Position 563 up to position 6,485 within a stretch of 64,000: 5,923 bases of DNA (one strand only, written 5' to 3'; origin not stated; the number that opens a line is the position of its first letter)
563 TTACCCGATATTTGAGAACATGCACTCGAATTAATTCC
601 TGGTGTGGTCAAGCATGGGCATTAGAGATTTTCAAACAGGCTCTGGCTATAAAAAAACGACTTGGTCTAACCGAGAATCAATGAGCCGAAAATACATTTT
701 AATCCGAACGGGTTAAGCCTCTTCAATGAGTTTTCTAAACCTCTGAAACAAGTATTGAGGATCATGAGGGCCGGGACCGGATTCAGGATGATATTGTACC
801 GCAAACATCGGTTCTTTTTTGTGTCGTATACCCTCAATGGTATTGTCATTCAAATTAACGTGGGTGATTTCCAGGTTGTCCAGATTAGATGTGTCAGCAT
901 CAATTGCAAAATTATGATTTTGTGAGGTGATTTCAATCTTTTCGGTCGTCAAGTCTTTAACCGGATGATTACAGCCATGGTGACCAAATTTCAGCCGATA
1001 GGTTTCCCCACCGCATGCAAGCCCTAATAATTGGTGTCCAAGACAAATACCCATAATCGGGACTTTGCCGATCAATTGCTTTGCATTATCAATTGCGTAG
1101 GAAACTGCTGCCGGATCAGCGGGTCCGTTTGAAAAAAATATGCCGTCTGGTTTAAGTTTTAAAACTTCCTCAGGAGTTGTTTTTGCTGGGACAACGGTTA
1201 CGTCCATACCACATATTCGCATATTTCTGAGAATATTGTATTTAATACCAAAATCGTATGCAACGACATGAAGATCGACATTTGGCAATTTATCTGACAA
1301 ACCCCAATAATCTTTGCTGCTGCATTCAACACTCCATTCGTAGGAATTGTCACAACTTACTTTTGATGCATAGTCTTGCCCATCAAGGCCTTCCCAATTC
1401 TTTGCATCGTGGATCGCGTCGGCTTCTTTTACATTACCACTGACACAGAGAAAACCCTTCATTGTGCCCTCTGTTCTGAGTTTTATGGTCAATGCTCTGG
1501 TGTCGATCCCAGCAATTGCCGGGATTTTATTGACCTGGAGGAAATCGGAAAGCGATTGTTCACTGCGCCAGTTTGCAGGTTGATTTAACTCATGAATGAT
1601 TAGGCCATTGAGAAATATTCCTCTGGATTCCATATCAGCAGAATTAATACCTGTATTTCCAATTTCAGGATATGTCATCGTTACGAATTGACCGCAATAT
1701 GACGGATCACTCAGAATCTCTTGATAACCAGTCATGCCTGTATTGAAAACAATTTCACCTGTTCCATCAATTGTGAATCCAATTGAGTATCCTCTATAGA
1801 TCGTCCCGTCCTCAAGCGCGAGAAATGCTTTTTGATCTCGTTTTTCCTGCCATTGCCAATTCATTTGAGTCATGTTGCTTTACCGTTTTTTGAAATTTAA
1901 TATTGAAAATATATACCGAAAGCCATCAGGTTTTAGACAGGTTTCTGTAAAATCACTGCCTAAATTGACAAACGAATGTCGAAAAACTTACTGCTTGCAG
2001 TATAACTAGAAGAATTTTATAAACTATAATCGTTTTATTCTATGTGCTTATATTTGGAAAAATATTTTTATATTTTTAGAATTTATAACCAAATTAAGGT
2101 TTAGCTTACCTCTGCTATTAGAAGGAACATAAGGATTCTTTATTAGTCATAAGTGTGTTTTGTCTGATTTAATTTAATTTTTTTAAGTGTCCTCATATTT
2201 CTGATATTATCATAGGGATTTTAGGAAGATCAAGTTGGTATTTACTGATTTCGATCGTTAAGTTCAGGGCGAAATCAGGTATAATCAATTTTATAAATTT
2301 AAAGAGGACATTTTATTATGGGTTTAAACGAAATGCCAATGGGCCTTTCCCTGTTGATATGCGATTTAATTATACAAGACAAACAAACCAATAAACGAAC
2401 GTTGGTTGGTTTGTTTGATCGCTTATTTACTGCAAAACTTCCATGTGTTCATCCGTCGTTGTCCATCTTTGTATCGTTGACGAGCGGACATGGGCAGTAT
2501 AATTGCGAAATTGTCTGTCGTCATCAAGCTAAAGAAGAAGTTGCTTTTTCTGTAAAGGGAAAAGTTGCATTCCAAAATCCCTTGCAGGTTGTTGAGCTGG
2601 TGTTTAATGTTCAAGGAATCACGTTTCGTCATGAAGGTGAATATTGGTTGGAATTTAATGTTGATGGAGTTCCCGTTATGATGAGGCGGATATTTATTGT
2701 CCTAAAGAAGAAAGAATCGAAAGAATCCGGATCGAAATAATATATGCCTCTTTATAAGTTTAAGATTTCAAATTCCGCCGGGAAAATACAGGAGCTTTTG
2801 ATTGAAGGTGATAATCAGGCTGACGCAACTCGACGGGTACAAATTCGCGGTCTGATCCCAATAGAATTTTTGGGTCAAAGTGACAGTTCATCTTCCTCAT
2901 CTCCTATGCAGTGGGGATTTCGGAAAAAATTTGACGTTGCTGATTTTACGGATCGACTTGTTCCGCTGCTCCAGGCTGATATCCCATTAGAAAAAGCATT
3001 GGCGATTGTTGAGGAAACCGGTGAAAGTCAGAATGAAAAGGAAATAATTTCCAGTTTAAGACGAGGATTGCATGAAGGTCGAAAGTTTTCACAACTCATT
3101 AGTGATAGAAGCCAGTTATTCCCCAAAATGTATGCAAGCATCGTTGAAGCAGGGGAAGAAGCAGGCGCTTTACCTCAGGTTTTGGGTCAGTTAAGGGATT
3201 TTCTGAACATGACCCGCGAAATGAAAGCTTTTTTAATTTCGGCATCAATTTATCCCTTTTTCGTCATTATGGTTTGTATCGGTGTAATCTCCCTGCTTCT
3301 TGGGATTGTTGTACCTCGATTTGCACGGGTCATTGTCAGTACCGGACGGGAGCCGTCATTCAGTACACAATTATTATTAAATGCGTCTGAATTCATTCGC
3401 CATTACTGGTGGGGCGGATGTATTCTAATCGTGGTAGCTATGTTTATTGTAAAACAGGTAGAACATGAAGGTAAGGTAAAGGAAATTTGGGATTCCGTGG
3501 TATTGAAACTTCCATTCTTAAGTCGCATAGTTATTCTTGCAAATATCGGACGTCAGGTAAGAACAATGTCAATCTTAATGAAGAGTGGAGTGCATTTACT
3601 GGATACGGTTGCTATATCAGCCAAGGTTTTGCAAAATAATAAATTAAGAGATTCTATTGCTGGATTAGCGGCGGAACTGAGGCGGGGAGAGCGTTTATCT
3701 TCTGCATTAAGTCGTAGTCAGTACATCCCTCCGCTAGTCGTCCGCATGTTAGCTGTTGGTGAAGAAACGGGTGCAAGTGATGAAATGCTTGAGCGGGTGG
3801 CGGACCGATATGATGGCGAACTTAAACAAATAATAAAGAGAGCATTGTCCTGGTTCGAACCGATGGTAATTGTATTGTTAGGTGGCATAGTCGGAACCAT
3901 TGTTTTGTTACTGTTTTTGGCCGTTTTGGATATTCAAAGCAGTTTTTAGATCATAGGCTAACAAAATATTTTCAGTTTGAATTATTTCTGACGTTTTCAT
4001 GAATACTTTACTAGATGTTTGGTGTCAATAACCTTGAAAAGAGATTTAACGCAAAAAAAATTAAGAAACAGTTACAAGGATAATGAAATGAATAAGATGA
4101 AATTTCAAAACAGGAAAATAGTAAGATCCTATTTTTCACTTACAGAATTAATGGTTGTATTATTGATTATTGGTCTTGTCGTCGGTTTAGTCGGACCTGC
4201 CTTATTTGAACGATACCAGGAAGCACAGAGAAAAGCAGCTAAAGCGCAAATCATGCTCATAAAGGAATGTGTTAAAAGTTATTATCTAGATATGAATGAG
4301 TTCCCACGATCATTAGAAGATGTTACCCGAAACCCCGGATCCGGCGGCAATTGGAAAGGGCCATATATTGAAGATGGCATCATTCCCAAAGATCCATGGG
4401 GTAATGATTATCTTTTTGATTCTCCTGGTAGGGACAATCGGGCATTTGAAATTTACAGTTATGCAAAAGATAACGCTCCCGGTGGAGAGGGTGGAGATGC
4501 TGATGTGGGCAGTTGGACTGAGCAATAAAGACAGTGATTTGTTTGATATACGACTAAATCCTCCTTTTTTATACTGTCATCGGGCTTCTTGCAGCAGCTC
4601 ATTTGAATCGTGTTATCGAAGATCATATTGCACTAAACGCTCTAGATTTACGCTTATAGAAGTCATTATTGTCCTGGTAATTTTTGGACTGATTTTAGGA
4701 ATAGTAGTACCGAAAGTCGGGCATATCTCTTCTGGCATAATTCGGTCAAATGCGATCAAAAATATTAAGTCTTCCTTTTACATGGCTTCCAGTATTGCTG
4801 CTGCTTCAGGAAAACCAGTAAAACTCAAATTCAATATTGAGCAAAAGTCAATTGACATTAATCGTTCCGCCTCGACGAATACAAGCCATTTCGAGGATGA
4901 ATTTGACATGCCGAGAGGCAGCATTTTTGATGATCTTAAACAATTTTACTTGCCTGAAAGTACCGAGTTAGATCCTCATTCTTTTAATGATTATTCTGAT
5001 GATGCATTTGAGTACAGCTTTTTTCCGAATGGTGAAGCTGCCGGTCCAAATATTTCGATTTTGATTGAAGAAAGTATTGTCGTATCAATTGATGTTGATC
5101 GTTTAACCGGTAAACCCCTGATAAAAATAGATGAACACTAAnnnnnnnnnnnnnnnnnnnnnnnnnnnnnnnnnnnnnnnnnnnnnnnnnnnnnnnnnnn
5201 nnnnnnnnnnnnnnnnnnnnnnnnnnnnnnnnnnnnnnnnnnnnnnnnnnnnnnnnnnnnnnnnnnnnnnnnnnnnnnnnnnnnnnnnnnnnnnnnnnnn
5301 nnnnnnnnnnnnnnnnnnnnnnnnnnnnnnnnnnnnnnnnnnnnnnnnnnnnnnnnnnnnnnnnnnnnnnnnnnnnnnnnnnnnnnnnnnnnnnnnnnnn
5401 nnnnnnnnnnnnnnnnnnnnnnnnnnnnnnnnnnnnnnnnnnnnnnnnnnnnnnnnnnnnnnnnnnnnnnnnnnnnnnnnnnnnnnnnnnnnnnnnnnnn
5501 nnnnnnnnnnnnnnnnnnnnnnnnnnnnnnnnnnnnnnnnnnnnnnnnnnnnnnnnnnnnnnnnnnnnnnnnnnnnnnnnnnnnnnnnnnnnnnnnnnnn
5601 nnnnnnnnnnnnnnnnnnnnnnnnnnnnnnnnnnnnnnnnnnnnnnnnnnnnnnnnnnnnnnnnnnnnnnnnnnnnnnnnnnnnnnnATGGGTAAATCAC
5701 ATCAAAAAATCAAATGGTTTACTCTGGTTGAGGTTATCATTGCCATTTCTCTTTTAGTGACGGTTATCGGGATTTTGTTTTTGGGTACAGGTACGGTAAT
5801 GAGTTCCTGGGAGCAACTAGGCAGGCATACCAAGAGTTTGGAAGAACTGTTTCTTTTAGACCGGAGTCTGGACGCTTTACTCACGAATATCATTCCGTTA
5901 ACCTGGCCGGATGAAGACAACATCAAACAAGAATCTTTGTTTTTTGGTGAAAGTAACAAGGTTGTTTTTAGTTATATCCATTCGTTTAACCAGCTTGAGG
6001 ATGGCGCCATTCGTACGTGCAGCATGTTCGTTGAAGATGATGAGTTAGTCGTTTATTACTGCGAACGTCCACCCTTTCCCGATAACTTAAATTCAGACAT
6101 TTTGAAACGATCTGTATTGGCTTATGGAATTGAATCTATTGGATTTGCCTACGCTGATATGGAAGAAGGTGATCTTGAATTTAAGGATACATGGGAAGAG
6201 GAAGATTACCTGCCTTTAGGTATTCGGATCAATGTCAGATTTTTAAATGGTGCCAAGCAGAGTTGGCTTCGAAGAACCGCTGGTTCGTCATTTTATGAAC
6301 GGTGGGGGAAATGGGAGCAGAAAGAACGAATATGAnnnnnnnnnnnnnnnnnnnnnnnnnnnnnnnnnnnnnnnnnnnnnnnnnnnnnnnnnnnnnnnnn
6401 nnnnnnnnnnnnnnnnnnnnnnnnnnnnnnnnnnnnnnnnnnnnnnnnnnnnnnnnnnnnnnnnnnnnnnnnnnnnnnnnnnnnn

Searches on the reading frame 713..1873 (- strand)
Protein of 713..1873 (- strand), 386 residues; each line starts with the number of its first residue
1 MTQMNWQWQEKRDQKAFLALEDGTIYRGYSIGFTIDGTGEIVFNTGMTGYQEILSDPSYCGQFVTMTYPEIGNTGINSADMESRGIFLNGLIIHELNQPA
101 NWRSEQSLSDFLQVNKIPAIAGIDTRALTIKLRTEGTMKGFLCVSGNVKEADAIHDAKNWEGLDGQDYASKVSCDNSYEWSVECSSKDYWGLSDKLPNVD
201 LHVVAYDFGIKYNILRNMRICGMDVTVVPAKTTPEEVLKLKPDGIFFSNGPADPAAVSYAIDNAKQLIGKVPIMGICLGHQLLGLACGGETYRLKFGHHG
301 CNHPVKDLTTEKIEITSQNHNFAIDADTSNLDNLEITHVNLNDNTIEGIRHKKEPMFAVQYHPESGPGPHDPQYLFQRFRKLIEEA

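Call 22: search_protein_families(library=ncbifam, proteins=[window:713-1873:-], max_evalue=0.00001)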
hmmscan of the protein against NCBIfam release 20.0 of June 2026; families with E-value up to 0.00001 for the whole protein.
window:713-1873:- (386 aa): 20 families
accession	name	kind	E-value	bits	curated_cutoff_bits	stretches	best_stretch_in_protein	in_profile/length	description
TIGR01368.1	CPSaseIIsmall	equivalog_domain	1.2e-142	475.2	307.35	1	17-384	2-360/361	glutamine-hydrolyzing carbamoyl-phosphate synthase small subunit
NF009475.0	PRK12838.1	equivalog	6.9e-131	436.4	221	1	15-385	2-355/359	carbamoyl phosphate synthase small subunit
NF011201.0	PRK14607.1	equivalog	3.4e-25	88.7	670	1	210-365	11-172/534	bifunctional anthranilate synthase component II/anthranilate phosphoribosyltransferase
TIGR00566.1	trpG_papA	subfamily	4.3e-21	75.5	121.05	1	210-365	11-176/192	glutamine amidotransferase of anthranilate synthase or aminodeoxychorismate synthase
NF001975.0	PRK00758.1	equivalog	5.3e-18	65.3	198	1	208-382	11-181/185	GMP synthase subunit A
NF005799.0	PRK07649.1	equivalog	6.2e-18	65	327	1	210-368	11-174/195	aminodeoxychorismate/anthranilate synthase component II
NF010081.0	PRK13566.1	equivalog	3.2e-17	62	645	1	218-365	548-700/729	anthranilate synthase component I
TIGR00888.1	guaA_Nterm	equivalog_domain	1.3e-16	60.5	172.15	1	205-366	3-168/188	glutamine-hydrolyzing GMP synthase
NF005271.0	PRK06774.1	equivalog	3.7e-16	59.1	340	1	210-365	11-175/191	aminodeoxychorismate synthase component II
TIGR01823.1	PabB-fungal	equivalog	4.9e-16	58.1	442.55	1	223-382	33-203/742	aminodeoxychorismate synthase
TIGR01815.1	TrpE-clade3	equivalog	9.9e-16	56.9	739.15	1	216-365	534-688/717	anthranilate synthase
NF005946.0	PRK08007.1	equivalog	2.7e-15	56.4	332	1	210-365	11-171/187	aminodeoxychorismate synthase component 2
NF005367.0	PRK06895.1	equivalog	4.4e-14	52.8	265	1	205-365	8-172/190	anthranilate synthase component II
NF006462.0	PRK08857.1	equivalog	6e-14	52.1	345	1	206-365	8-176/193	aminodeoxychorismate/anthranilate synthase component II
NF000848.1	PRK00074.1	equivalog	2.5e-13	49.4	400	1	204-366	2-171/512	glutamine-hydrolyzing GMP synthase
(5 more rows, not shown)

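Call 24: find_related_loci(query=window:713-1873:-, collection=genome_contigs, flank=3000)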
Query window:713-1873:- (386 aa) in genome_contigs; peptide patterns used: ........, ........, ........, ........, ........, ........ (x = any residue, [..] = any of these).
600 stretches matched a pattern (row limit reached: there are more); 597 encode a relative of the query (tblastn E <= 1e-3); the best 80 are kept; 80 distinct loci.
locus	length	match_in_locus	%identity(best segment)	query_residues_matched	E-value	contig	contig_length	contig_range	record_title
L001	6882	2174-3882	70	6-386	0e+0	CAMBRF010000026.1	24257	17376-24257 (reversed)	MAG: PVC group bacterium isolate MiH-14oct19-80 genome assembly, contig: MiH-14oct19-C4013, whole genome shotgun sequenc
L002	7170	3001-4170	68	1-386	0e+0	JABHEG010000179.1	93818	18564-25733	MAG: Lentisphaerae bacterium isolate SI037_bin151 k141_1620440, whole genome shotgun sequence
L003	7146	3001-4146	68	5-386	0e+0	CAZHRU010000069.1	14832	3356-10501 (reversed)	MAG TPA_asm: uncultured Verrucomicrobiota bacterium isolate SRP272421_co4_615 genome assembly, contig: NODE_11082_length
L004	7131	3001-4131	68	8-384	0e+0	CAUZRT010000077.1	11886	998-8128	MAG: Lentisphaeria bacterium isolate CB6_AW.108 genome assembly, contig: Ga0310123_10003613, whole genome shotgun sequen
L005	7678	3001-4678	68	2-386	0e+0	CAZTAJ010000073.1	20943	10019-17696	MAG TPA_asm: uncultured Verrucomicrobiota bacterium isolate SRP272421_co4_360 genome assembly, contig: NODE_6006_length_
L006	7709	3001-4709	68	6-386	0e+0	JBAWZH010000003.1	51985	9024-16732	MAG: bacterium isolate ELA110 MAG110_3, whole genome shotgun sequence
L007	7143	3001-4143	67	6-386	0e+0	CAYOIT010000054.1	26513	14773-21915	MAG TPA_asm: uncultured Verrucomicrobiota bacterium isolate SRP272421_co4_179 genome assembly, contig: NODE_3963_length_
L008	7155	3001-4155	67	1-385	0e+0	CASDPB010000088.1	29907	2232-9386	uncultured Lentisphaeria bacterium isolate SI.A25.metabat-bins.189 genome assembly, contig: SI.A25.metabat-bins.189.fa_k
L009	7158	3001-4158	66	3-386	0e+0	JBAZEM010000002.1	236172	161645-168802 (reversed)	MAG: Kiritimatiellia bacterium isolate SO_2017_LW3_126 NODE_56_length_236172_cov_7.478421_LW162_2017, whole genome shotg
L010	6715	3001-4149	66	4-386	0e+0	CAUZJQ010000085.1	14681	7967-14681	MAG: Lentisphaeria bacterium isolate CB21_323.87 genome assembly, contig: Ga0302123_10001871, whole genome shotgun seque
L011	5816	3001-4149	65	4-386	0e+0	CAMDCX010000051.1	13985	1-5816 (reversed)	MAG: PVC group bacterium isolate MiH-14oct19-100 genome assembly, contig: MiH-14oct19-C9005, whole genome shotgun sequen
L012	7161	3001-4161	65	1-386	0e+0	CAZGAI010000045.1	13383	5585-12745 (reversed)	MAG TPA_asm: uncultured Victivallales bacterium isolate binchicken_co181_30 genome assembly, contig: NODE_8470_length_13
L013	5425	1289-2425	67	6-385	0e+0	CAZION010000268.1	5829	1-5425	MAG TPA_asm: uncultured Victivallis sp. isolate SRP272421_co1_540 genome assembly, contig: NODE_51736_length_5829_cov_13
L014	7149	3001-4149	66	3-385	0e+0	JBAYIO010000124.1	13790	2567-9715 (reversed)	MAG: Victivallaceae bacterium isolate SO_2016_GW1_32 scaffold07755_OW334_2016, whole genome shotgun sequence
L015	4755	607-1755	67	3-386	0e+0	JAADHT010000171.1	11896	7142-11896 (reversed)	MAG: Kiritimatiellota bacterium isolate M_MetaBat.202 contig-127_9033, whole genome shotgun sequence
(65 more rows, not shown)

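Call 85: find_encoding_contigs(protein=window:713-1873:-, flank=2000, max_places=4)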
Protein window:713-1873:- (386 aa): 1 contig read that carries it; 1 place shown.
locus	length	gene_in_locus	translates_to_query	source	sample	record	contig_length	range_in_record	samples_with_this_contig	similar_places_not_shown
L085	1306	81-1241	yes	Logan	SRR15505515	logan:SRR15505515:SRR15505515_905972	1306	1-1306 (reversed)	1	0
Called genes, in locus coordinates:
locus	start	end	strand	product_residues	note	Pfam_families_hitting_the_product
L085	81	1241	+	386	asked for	PF00988:CPSase_sm_chain, PF00117:GATase, PF07722:Peptidase_C26 (faint)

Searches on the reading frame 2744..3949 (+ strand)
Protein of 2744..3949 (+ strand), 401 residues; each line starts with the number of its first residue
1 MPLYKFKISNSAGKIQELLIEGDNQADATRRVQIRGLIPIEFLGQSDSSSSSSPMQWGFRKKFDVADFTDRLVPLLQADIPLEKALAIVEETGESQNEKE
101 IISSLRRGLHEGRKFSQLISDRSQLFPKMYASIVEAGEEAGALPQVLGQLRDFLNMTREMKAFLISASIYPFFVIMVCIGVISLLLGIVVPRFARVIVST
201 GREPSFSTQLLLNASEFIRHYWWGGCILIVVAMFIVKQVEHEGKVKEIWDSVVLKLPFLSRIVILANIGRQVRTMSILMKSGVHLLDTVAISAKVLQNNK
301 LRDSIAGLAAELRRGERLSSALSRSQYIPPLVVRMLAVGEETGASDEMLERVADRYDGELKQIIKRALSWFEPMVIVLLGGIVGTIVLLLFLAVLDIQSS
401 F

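Call 22: search_protein_families(library=ncbifam, proteins=[window:2744-3949:+], max_evalue=0.00001)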
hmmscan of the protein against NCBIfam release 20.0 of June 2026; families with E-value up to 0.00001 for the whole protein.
window:2744-3949:+ (401 aa): 6 families
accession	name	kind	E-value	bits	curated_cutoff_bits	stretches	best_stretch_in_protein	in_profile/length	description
TIGR02120.1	GspF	equivalog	3.6e-94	316.3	424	1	4-399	1-399/401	type II secretion system inner membrane protein GspF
NF047826.1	T3SSXpsF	equivalog_domain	1.5e-71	241.3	650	1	1-398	1-401/405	type II secretion system protein XpsF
NF052607.1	T4PiliAsmPilCThrm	equivalog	2.2e-66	224.6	700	1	1-397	1-400/406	type IV pilus assembly protein PilC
NF052606.1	T4PiliAsmPilCMyx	equivalog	1.9e-61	208.2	700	1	10-398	28-415/419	type IV pilus assembly protein PilC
NF007861.0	PRK10573.1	equivalog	5.8e-55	187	401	1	3-396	6-393/401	protein transport protein HofC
NF041012.2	T4P_ComGB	equivalog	5e-32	111.6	240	1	66-395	4-324/332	competence type IV pilus assembly protein ComGB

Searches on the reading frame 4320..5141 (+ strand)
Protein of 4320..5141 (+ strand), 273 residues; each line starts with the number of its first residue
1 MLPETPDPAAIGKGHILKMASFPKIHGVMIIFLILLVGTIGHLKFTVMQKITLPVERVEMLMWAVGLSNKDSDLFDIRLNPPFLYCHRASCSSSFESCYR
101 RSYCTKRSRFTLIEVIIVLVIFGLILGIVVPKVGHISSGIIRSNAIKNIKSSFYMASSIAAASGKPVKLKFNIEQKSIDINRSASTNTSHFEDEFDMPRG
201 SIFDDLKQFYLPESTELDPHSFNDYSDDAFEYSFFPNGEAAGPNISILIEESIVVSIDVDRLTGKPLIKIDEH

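Call 22: search_protein_families(library=ncbifam, proteins=[window:4320-5141:+], max_evalue=0.00001)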
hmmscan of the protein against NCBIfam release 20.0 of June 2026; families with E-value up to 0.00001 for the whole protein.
window:4320-5141:+ (273 aa): 1 family
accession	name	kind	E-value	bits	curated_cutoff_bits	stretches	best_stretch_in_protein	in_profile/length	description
NF040982.1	ComGD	equivalog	8.1e-07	29.5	70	1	110-190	4-84/139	competence type IV pilus minor pilin ComGD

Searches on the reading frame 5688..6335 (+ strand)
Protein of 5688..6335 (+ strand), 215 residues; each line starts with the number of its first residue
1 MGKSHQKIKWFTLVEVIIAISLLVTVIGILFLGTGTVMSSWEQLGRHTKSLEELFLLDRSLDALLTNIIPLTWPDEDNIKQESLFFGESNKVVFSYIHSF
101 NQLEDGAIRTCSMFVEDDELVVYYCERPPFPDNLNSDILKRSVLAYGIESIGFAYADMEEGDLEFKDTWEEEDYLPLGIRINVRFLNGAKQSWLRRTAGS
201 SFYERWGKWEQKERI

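Call 22: search_protein_families(library=ncbifam, proteins=[window:5688-6335:+], max_evalue=0.00001)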
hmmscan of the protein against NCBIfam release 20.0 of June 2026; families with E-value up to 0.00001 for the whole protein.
window:5688-6335:+ (215 aa): 1 family
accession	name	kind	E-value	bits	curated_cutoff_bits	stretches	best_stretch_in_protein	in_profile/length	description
NF006453.0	PRK08808.1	equivalog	2e-06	27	295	0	6-94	4-92/211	type II secretion system protein J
